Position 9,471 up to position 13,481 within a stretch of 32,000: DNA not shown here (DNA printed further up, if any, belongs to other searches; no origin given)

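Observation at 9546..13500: Single-gene low-GC island encoding a 1237-aa NACHT-like STAND NTPase: candidate stand-alone defence/conflict system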

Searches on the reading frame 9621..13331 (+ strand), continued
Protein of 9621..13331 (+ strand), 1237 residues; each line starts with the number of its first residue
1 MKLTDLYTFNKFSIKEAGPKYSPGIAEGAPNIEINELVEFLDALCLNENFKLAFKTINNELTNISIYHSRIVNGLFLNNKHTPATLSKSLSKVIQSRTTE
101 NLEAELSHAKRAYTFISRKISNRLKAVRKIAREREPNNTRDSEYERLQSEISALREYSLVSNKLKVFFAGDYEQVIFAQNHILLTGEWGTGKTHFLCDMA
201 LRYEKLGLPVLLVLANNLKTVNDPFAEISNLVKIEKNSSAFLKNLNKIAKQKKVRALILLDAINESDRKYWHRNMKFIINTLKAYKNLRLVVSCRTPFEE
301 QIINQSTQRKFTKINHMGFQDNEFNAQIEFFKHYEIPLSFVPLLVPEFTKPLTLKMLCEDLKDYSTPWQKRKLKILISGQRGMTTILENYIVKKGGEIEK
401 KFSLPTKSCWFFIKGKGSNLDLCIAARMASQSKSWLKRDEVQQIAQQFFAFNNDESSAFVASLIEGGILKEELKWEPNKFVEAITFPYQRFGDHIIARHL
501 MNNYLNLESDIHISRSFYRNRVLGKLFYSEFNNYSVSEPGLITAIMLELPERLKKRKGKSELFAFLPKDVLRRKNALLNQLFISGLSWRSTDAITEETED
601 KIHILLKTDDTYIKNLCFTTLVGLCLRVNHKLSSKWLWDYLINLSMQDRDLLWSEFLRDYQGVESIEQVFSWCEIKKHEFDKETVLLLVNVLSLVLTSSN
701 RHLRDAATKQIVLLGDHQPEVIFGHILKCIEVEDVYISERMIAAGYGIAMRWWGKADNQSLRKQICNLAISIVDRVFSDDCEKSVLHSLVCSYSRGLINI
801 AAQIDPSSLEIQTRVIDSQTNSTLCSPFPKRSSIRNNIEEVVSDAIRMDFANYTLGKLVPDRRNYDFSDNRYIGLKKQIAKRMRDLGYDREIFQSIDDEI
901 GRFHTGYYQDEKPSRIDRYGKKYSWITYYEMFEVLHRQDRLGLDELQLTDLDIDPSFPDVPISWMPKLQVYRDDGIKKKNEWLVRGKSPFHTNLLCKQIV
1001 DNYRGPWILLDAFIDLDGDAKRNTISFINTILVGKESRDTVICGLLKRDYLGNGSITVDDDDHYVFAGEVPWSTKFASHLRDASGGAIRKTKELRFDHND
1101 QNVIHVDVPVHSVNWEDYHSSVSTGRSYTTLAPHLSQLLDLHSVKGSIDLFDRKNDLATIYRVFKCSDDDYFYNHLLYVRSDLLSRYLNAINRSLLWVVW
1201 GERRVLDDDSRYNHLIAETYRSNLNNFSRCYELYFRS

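Call 43: find_encoding_contigs(protein=P0088, flank=6000, max_places=2)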
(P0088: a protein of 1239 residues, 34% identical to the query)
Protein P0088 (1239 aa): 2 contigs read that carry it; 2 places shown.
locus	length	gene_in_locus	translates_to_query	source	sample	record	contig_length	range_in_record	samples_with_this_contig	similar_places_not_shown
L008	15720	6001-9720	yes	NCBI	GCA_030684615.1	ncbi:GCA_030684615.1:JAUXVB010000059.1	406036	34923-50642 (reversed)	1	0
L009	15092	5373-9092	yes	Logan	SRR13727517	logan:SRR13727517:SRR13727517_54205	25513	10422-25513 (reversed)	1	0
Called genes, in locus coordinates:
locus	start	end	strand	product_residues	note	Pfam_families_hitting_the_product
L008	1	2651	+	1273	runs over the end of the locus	PF20464:MmeI_N (weak), PF02384:N6_Mtase (weak), PF20473:MmeI_Mtase (weak), PF07669:Eco57I, PF20473:MmeI_Mtase, PF20466:MmeI_TRD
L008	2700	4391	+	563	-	PF02463:SMC_N (faint), PF13304:AAA_21, PF13175:AAA_15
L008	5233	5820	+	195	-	-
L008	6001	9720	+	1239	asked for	-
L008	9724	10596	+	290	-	PF14022:DUF4238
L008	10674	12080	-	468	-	PF08843:AbiEii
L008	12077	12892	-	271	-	PF13338:AbiEi_4 (weak)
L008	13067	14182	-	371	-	PF10117:McrBC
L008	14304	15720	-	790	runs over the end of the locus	PF20720:nSTAND3 (weak), PF00004:AAA, PF07728:AAA_5, PF13401:AAA_22 (weak), PF28529:McrB_lid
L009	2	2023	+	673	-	?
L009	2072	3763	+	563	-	PF02463:SMC_N (faint), PF13304:AAA_21, PF13175:AAA_15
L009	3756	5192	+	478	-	PF01443:Viral_helicase1 (faint), PF13245:AAA_19, PF00580:UvrD-helicase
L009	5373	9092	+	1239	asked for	-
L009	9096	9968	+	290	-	PF14022:DUF4238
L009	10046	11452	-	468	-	PF08843:AbiEii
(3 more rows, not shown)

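Call 52: search_protein_families(library=phrogs, proteins=[window:9621-13331:+], max_evalue=0.01)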
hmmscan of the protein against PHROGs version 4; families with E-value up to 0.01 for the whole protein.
window:9621-13331:+ (1237 aa): 0 families

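Call 55: search_dna_similar(query=window:9621-13331:+, collection=plasmids, mode=protein, max_rows=12)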
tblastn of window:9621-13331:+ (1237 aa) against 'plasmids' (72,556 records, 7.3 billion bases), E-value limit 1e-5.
Records with a match: 77; places in all: 78; records where one place covers at least 80% of the query: 1.
Best place of each record, by identity: <60% 77.
By first word of the organism name: Burkholderia 37; Vibrio 16; Moraxella 3; Bacillus 3; Streptomyces 3; Acetobacter 2; Halobacterium 1; Synechococcus 1; Picosynechococcus 1; Haloplanus 1; and 9 more.
By predicted mobility (MOB-suite, as given by PLSDB): non-mobilizable 48; conjugative 24; mobilizable 5.
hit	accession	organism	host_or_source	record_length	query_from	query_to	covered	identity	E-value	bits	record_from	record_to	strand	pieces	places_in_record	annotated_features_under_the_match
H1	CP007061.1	Halobacterium sp. DL1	-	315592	14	957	76%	27.3%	7e-64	247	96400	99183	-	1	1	none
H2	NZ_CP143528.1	Synechococcus elongatus PCC 11801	Pure axenic culture,Powai Lake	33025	177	1205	83%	24.5%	4e-65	251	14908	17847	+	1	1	ATP-binding protein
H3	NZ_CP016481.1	Picosynechococcus sp. PCC 7117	cell culture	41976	262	1203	76%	24.4%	2e-54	217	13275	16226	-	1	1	hypothetical protein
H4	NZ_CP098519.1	Haloplanus sp. HW8-1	cell culture,salt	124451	126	931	65%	26.6%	2e-57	227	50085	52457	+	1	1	HNH endonuclease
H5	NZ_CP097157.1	Deinococcus sp. QL22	-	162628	184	1033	69%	24.0%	4e-39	167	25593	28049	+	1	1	hypothetical protein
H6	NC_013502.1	Rhodothermus marinus DSM 4252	-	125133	13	804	64%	25.7%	5e-54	216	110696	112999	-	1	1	avs2: AVAST type 2 anti-phage system protein Avs2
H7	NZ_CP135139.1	Moraxella sp. DOX410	sediment soil,sediment soil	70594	176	1023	69%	23.8%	8e-40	169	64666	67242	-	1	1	ATP-binding protein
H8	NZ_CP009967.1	Bacillus cereus E33L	Microbial isolate culture,Animal, ...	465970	181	935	61%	26.3%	4e-39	167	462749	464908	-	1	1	ATP-binding protein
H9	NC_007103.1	Bacillus cereus E33L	-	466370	181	935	61%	26.3%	4e-39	167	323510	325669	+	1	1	ATP-binding protein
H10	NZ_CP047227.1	Moraxella osloensis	whole organism,activated sludge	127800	176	965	64%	25.0%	1e-40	172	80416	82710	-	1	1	hypothetical protein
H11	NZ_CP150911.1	Vibrio parahaemolyticus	Penaeus vannamei,cell culture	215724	145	897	61%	26.1%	1e-43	182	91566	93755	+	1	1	avs2: AVAST type 2 anti-phage system protein Avs2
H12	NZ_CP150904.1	Vibrio parahaemolyticus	-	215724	145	897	61%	26.1%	1e-43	182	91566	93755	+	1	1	avs2: AVAST type 2 anti-phage system protein Avs2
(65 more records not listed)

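Call 56: search_dna_similar(query=window:9621-13331:+, collection=phages, mode=protein, max_rows=8)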
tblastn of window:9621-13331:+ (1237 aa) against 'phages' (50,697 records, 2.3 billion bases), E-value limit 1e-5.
Records with a match: 1; places in all: 2; records where one place covers at least 80% of the query: 0.
Best place of each record, by identity: <60% 1.
By first word of the organism name: Staphylococcus 1.
By host as written in the record: methicillin-resistant Staphylococcus aureus spa type t127 1.
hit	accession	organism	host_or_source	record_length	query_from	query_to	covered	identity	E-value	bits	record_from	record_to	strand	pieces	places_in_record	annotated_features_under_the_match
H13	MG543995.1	Staphylococcus phage UPMK_1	methicillin-resistant Staphylococcus ...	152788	488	997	41%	23.8%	9e-14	83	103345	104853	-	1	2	hypothetical protein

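Call 58: get_annotated_region(hit=H6, flank=4000)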
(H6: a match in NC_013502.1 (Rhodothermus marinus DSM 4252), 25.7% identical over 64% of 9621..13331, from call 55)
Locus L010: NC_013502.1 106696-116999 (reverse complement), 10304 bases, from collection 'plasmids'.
description: Rhodothermus marinus DSM 4252 plasmid pRMAR01, complete sequence
organism: Rhodothermus marinus DSM 4252 (NCBI taxid 518766)
taxonomy: Bacteria; Rhodothermota; Rhodothermia; Rhodothermales; Rhodothermaceae; Rhodothermus; Rhodothermus marinus; Rhodothermus marinus DSM 4252
host: -; source: -; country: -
typing (MOB-suite, as given by PLSDB): non-mobilizable; replicon rep_cluster_1386
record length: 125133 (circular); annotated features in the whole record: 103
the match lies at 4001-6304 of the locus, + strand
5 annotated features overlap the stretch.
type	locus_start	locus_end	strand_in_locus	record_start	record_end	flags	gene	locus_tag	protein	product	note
CDS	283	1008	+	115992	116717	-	-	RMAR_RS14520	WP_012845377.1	hypothetical protein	-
CDS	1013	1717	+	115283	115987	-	-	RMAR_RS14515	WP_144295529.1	hypothetical protein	-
CDS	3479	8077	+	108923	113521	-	avs2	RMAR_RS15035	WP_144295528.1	AVAST type 2 anti-phage system protein Avs2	-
CDS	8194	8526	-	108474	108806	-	-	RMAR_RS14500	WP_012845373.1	hypothetical protein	-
CDS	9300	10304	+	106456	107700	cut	-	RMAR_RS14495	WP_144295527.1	hypothetical protein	-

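Call 59: get_annotated_region(hit=H11, flank=4000)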
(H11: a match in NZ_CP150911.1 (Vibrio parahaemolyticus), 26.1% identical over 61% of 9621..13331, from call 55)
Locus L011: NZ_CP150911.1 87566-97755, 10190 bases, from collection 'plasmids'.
description: Vibrio parahaemolyticus strain vp-HL-202008 plasmid pHLA-202008, complete sequence
organism: Vibrio parahaemolyticus (NCBI taxid 670)
taxonomy: Bacteria; Pseudomonadota; Gammaproteobacteria; Vibrionales; Vibrionaceae; Vibrio; Vibrio parahaemolyticus
host: -; source: Penaeus vannamei,cell culture; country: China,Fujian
typing (MOB-suite, as given by PLSDB): non-mobilizable; replicon rep_cluster_858
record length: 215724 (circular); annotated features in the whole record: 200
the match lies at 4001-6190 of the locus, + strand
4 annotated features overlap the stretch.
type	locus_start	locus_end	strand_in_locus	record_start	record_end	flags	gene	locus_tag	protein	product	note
CDS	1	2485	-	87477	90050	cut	-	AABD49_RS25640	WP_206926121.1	S-type pyocin domain-containing protein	-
CDS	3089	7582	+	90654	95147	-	avs2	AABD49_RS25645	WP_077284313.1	AVAST type 2 anti-phage system protein Avs2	-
CDS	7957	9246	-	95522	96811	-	-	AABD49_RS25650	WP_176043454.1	nucleotidyltransferase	-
CDS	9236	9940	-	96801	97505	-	-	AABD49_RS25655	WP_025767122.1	S24 family peptidase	-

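Call 60: search_protein_families(library=pfam, proteins=[L010:3479-4000:+, L011:3089-3565:+], max_evalue=1)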
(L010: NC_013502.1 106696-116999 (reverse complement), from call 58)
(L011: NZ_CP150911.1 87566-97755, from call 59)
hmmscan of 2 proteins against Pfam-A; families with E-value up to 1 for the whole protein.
L010:3479-4000:+ (174 aa): 1 family
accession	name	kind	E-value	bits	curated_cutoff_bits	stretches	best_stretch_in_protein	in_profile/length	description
PF18818.7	MPTase-PolyVal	-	0.076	13.5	27.5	1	12-38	67-93/126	Zincin-like metallopeptidase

L011:3089-3565:+ (159 aa): 0 families

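Call 62: find_encoding_contigs(protein=P0063, flank=6000, max_places=1)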
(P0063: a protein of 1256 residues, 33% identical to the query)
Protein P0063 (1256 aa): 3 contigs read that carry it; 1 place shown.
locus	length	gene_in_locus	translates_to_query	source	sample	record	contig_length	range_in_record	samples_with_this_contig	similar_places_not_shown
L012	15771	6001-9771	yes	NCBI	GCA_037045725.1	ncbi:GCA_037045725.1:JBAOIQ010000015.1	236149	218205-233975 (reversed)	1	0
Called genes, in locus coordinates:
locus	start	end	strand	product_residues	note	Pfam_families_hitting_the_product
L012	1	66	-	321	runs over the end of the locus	-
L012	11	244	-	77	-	-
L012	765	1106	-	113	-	PF01934:HepT-like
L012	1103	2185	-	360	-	PF13338:AbiEi_4, PF01909:NTP_transf_2, PF18765:Polbeta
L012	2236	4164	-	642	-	PF13245:AAA_19, PF13604:AAA_30, PF01443:Viral_helicase1 (faint), PF27170:SH3_Rv2311 (weak), PF13538:UvrD_C_2 (weak)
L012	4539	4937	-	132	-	PF08751:TrwC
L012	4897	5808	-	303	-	PF08751:TrwC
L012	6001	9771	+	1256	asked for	-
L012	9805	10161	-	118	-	PF08463:EcoEI_R_C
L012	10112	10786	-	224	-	-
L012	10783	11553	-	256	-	PF00271:Helicase_C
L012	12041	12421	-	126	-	-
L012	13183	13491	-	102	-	-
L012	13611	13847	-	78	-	-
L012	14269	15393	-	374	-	PF01420:Methylase_S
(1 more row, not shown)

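Call 63: find_encoding_contigs(protein=P0110, flank=6000, max_places=1)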
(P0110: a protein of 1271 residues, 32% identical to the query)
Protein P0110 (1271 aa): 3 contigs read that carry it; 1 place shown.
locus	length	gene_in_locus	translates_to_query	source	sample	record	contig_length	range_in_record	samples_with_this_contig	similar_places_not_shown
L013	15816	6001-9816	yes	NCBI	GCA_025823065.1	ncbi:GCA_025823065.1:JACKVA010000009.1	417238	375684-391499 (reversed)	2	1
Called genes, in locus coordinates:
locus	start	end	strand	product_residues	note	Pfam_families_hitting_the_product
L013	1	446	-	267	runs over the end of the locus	PF01078:Mg_chelatase (faint), PF13191:AAA_16 (faint), PF07728:AAA_5, PF13401:AAA_22 (faint), PF08406:CbbQ_C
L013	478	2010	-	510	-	PF00092:VWA (weak)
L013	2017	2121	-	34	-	-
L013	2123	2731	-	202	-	PF00440:TetR_N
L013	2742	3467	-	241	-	-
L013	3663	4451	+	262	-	PF00106:adh_short, PF08659:KR, PF13561:adh_short_C2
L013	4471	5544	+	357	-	PF19328:DAP_DH_C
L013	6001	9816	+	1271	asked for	-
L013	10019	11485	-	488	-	PF00501:AMP-binding, PF13193:AMP-binding_C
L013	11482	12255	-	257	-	PF00106:adh_short, PF08659:KR, PF13561:adh_short_C2, PF23441:SDR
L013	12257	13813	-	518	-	PF00501:AMP-binding, PF13193:AMP-binding_C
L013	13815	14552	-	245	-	PF00392:GntR, PF07702:UTRA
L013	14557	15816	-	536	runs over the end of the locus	PF08450:SGL, PF21959:DUF6923 (faint), PF03088:Str_synth (faint), PF24684:Vgb_lyase, PF25021:TEN_NHL (faint), PF01436:NHL (faint), PF20067:SSL_N (faint)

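Call 64: find_encoding_contigs(protein=P0032, flank=6000, max_places=1)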
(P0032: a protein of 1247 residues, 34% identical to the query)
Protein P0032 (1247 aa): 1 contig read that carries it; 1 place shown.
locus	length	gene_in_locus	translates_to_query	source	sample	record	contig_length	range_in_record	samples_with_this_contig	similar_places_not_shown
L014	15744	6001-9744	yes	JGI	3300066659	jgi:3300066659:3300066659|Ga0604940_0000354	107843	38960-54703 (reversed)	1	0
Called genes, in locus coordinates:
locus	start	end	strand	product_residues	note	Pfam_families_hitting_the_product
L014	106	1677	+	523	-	PF12161:HsdM_N, PF02384:N6_Mtase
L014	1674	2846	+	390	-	PF01420:Methylase_S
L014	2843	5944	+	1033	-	PF04313:HSDR_N, PF00270:DEAD, PF04851:ResIII, PF18766:SWI2_SNF2, PF22679:T1R_D3-like, PF12008:EcoR124_C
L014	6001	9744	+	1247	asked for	PF13401:AAA_22 (faint)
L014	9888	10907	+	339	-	-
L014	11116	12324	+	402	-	-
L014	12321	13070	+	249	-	PF00702:Hydrolase, PF12710:HAD (faint), PF13419:HAD_2, PF13242:Hydrolase_like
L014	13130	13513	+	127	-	-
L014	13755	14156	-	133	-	-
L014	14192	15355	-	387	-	PF13481:AAA_25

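Call 65: find_encoding_contigs(protein=P0001, flank=6000, max_places=2)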
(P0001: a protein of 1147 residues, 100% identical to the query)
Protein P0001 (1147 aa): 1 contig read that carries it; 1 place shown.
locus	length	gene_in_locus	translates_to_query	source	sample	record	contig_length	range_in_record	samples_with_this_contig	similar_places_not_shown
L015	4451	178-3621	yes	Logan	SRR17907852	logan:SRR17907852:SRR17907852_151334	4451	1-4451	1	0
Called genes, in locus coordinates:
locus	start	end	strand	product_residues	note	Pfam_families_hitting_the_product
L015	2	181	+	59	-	?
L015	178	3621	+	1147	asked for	-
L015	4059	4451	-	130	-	?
